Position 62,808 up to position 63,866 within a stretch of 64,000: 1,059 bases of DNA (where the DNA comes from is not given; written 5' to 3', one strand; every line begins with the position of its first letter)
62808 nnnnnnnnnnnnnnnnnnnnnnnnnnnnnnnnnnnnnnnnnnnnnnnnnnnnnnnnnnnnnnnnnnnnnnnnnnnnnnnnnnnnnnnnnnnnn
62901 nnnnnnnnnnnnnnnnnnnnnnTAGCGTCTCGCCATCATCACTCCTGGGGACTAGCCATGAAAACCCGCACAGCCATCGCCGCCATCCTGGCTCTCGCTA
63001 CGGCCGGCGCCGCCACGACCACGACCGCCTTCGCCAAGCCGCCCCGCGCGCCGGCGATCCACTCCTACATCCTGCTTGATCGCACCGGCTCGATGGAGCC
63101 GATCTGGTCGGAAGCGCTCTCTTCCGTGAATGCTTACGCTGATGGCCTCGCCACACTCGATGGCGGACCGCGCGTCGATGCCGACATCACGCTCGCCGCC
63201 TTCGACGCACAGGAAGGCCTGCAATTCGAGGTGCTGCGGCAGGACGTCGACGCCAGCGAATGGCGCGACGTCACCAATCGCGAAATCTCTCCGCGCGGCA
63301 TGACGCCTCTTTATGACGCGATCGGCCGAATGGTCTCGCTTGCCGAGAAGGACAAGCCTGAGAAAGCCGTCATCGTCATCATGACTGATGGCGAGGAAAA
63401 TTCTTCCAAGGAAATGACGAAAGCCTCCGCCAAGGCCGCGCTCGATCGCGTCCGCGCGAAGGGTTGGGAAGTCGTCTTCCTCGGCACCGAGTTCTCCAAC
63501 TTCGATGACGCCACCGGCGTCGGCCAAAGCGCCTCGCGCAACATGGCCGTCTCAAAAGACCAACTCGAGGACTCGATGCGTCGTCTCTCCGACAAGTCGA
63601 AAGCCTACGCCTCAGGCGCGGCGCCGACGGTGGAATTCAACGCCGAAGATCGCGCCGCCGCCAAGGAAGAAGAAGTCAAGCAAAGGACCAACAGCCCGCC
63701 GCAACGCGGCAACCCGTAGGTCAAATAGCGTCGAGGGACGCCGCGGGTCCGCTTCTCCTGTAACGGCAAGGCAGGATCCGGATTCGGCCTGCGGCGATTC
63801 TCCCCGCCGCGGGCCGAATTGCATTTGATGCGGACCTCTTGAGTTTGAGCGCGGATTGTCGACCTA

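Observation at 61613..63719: Prokaryotic pentameric ligand-gated ion channel followed by a small secreted ORF and a secreted vWA protein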

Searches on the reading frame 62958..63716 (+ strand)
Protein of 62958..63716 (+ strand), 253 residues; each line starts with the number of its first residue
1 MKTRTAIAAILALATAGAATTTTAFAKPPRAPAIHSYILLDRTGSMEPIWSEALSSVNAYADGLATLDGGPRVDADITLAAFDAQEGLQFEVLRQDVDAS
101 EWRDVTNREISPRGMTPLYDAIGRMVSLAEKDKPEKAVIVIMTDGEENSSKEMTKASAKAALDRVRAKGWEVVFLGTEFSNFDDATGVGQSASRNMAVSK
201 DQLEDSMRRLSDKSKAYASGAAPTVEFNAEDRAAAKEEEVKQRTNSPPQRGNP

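Call 3: search_protein_families(library=pfam, proteins=[window:62958-63716:+], max_evalue=1)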
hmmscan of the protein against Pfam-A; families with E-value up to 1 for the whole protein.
seq(253 aa): 4 families
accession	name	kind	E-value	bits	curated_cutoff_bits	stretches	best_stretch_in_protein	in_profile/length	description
PF00092.34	VWA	-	0.00014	22.5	23.8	1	37-194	3-153/174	von Willebrand factor type A domain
PF05762.20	VWA_CoxE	-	0.00051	20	26.4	1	22-178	45-188/222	VWA domain containing CoxE-like protein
PF13519.12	VWA_2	-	0.011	16.8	27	1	38-146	3-107/107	von Willebrand factor type A domain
PF13362.12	Toprim_3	-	0.078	13.9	27.2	1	124-177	31-79/95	Toprim domain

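Call 16: find_homologous_proteins(query=window:62958-63716:+, max_evalue=0.001)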
Query window:62958-63716:+ (253 aa): 1730 proteins with E <= 0.001 among 5322 candidates; the best 120 are listed.
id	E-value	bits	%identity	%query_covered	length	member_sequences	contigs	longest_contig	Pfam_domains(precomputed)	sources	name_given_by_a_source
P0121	6.9e-156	534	99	100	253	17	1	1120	-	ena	-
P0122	8.1e-155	531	98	100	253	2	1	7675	-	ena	-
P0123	9.8e-150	514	97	100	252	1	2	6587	-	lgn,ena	-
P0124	2.9e-145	500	92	89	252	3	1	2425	-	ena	-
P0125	1.6e-143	494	96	89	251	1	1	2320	-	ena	-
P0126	2.4e-142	490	95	96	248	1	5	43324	-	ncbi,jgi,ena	jgi:hypothetical protein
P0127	1.5e-141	488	94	86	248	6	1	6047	-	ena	-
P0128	1.4e-140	484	93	96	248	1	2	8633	-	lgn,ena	-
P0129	1.6e-137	474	90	89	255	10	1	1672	-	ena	-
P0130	7.4e-137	472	88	100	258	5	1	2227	-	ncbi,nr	ncbi:MAG: VWA domain-containing protein [Sphingomonadales bacterium]|nr:MAG: VWA domain-containing p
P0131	1.2e-136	472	90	89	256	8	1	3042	-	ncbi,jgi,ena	jgi:hypothetical protein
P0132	8.7e-136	469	91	87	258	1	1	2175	-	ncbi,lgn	-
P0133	2.8e-135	467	91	87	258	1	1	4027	-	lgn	-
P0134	2.9e-135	467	88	97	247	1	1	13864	-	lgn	-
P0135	4.8e-135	466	90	87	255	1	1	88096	-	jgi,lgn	-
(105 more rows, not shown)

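Call 21: search_protein_families(library=ncbifam, proteins=[window:62958-63716:+], max_evalue=0.1)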
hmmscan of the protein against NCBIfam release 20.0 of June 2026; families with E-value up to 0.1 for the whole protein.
window:62958-63716:+ (253 aa): 2 families
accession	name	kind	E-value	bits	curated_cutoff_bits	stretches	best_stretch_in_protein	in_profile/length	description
TIGR02442.1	Cob-chelat-sub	hypoth_equivalog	0.00076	18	779.45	1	108-181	540-619/641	putative cobaltochelatase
NF053575.1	GAN_nuclease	exception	0.042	12.5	850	1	129-208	383-458/467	GINS-associated RecJ family nuclease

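Call 28: find_related_loci(query=A2, collection=metagenome_contigs, flank=5000)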
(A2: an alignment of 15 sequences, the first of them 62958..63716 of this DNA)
Query A2 (253 aa) in metagenome_contigs; peptide patterns used: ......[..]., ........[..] (x = any residue, [..] = any of these).
451 stretches matched a pattern; 360 encode a relative of the query (tblastn E <= 1e-3); the best 80 are kept; 80 distinct loci.
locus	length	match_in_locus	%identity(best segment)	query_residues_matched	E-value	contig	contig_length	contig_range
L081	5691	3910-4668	100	1-253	1e-170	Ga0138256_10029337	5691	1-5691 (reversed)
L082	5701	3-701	99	21-253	4e-156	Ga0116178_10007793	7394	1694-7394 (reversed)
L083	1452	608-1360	93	1-252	3e-155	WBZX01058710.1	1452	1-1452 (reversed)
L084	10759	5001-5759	90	1-253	2e-138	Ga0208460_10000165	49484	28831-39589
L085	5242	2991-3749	90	1-253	2e-139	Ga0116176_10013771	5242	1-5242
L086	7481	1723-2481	90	1-253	2e-138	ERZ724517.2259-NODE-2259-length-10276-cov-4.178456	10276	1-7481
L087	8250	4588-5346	90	1-253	2e-138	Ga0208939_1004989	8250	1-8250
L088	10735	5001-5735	87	1-245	2e-137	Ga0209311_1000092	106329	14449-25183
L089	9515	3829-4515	89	27-252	2e-135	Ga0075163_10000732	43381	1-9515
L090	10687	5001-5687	89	27-252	2e-135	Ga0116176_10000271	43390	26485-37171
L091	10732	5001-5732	86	1-244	9e-129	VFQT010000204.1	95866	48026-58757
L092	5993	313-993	85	20-246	4e-128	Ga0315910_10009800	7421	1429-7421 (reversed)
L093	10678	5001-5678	85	21-246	4e-128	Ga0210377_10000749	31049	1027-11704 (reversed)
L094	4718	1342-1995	87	27-244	4e-129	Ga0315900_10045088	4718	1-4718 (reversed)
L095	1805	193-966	78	1-251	8e-137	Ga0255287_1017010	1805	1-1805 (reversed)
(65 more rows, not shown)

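Call 33: predict_structure(alignment_id=A3)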
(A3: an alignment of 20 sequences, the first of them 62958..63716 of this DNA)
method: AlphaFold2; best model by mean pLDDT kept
length: 253 residues; sequences in the alignment: 20
mean_pLDDT: 59.0   pTM: 0.65
mean pLDDT of the five models: 59.0, 57.2, 54.0, 51.7, 47.9
residues with pLDDT >= 90: 0; 70-90: 99; 50-70: 51; < 50: 103
segments of 3 or more residues with pLDDT < 50: 1-29, 67-72, 87-98, 111-115, 180-198, 226-253
pLDDT, mean of each block of 10 residues (from residue 1): 38 35 37 76 69 74 58 63 55 46 52 58 85 85 63 75 85 63 37 43 71 77 54 45 37 34
secondary structure, 60 per line:
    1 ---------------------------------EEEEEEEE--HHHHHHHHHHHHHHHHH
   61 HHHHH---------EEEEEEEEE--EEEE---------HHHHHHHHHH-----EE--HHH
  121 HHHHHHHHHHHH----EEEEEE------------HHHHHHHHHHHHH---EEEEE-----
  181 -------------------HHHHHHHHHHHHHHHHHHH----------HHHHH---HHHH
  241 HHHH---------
elements in order: E34-41 H44-65 E75-83 E86-89 H99-108 H118-132 E137-142 H155-167 E171-175 H200-218 H229-233 H237-244

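Call 39: fold_search(model_id=the predicted structure, library=pdb)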
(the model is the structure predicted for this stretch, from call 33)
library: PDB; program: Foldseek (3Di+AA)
matches with E <= 10: 1294; with E <= 0.001: 118
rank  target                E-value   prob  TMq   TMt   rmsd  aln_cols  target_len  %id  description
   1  4okr_B                9.4e-06  1.00  0.44  0.47   4.9       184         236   17  Structures of Toxoplasma gondii MIC2 (released 2014-03-19)
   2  9rt2_C1               1.6e-05  1.00  0.50  0.45   5.2       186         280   18  NetF - ANTXR2 structure (C4) (released 2026-02-18)
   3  1bho_1                1.7e-05  1.00  0.50  0.63   5.0       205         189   15  MAC-1 I DOMAIN MAGNESIUM COMPLEX (released 1998-11-04)
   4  1aox_A                2.2e-05  1.00  0.45  0.55   6.1       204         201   17  I DOMAIN FROM INTEGRIN ALPHA2-BETA1 (released 1998-11-25)
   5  8zmn                  2.3e-05  1.00  0.35  0.46   5.3       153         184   18  Crystal structure of ANTXR1 (released 2024-06-26)
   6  6nd8_C                3.1e-05  1.00  0.44  0.55   6.3       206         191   16  RHODOCETIN IN COMPLEX WITH THE INTEGRIN ALPHA2-A DOMAIN AND BARIUM (released 2018-12-26)
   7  9han_C                3.5e-05  1.00  0.44  0.46  15.4       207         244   12  Bovine collagen VI local refinement of C-terminal region (released 2025-08-20)
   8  9n81_b                3.5e-05  1.00  0.41  0.22   9.3       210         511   13  A gap-filling complex with Pol mu engaged in the NHEJ Pathway (released 2025-04-23)
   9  6erh_B                3.7e-05  1.00  0.44  0.23   8.1       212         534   12  Complex of XLF and heterodimer Ku bound to DNA (released 2018-10-17)
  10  4hqo_A                3.7e-05  1.00  0.44  0.43   6.1       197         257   15  Crystal structure of Plasmodium vivax TRAP protein (released 2012-12-26)
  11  1v7p_C                3.9e-05  1.00  0.43  0.54   6.3       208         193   16  Structure of EMS16-alpha2-I domain complex (released 2004-09-07)
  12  4oku_B                4.2e-05  1.00  0.45  0.47   4.9       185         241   16  Structure of Toxoplasma gondii proMIC2 (released 2014-03-19)
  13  6erh_D                4.2e-05  1.00  0.44  0.23   8.1       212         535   12  Complex of XLF and heterodimer Ku bound to DNA (released 2018-10-17)
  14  5hj2_C                4.7e-05  1.00  0.44  0.54   6.2       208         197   16  Integrin alpha2beta1 I-domain (released 2017-04-12)
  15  9qh8_G                5.0e-05  1.00  0.49  0.48   4.9       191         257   15  reduced NorQ-NorD VWA domain complex from Paracoccus denitrificans (released 2026-03-25)
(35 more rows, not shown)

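Call 52: search_solved_structures(query=A2, max_evalue=0.01, show_alignments=2)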
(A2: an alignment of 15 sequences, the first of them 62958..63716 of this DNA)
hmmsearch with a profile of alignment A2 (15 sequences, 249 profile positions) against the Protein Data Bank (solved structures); distinct sequences matched with E-value up to 0.01: 0.

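Call 54: search_protein_families(library=padloc, proteins=[window:62958-63716:+], max_evalue=0.01)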
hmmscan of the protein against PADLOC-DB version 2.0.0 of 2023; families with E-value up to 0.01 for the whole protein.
window:62958-63716:+ (253 aa): 0 families

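Call 59: find_homologous_proteins(query=L081:4856-5500:+, max_evalue=0.001)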
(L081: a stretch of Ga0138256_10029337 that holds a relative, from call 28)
Query L081:4856-5500:+ (215 aa): 141 proteins with E <= 0.001 among 683 candidates; the best 120 are listed.
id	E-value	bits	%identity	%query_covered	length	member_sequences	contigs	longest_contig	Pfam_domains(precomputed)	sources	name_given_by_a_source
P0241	1.4e-134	465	95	100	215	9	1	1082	-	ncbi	-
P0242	3.7e-118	411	84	100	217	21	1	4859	-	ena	-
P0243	1.7e-112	392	79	100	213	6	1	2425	-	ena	-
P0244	3.2e-105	369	76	100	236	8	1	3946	-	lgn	-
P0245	1.2e-102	360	90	77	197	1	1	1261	-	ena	-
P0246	4.5e-101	355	76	96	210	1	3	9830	-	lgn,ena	-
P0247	5.7e-101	355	75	100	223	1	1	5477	-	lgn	-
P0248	2.0e-100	353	77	95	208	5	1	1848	-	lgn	-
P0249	4.1e-100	352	71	100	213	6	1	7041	-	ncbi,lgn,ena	-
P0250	3.3e-97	343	73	96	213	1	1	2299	-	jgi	-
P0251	6.9e-96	338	70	100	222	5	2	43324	-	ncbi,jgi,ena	jgi:hypothetical protein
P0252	1.8e-94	334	71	96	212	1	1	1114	-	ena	-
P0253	7.5e-94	332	76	89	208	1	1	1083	-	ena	-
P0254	1.1e-92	328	70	100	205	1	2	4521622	-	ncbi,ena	-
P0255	1.2e-92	328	70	100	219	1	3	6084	-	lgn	-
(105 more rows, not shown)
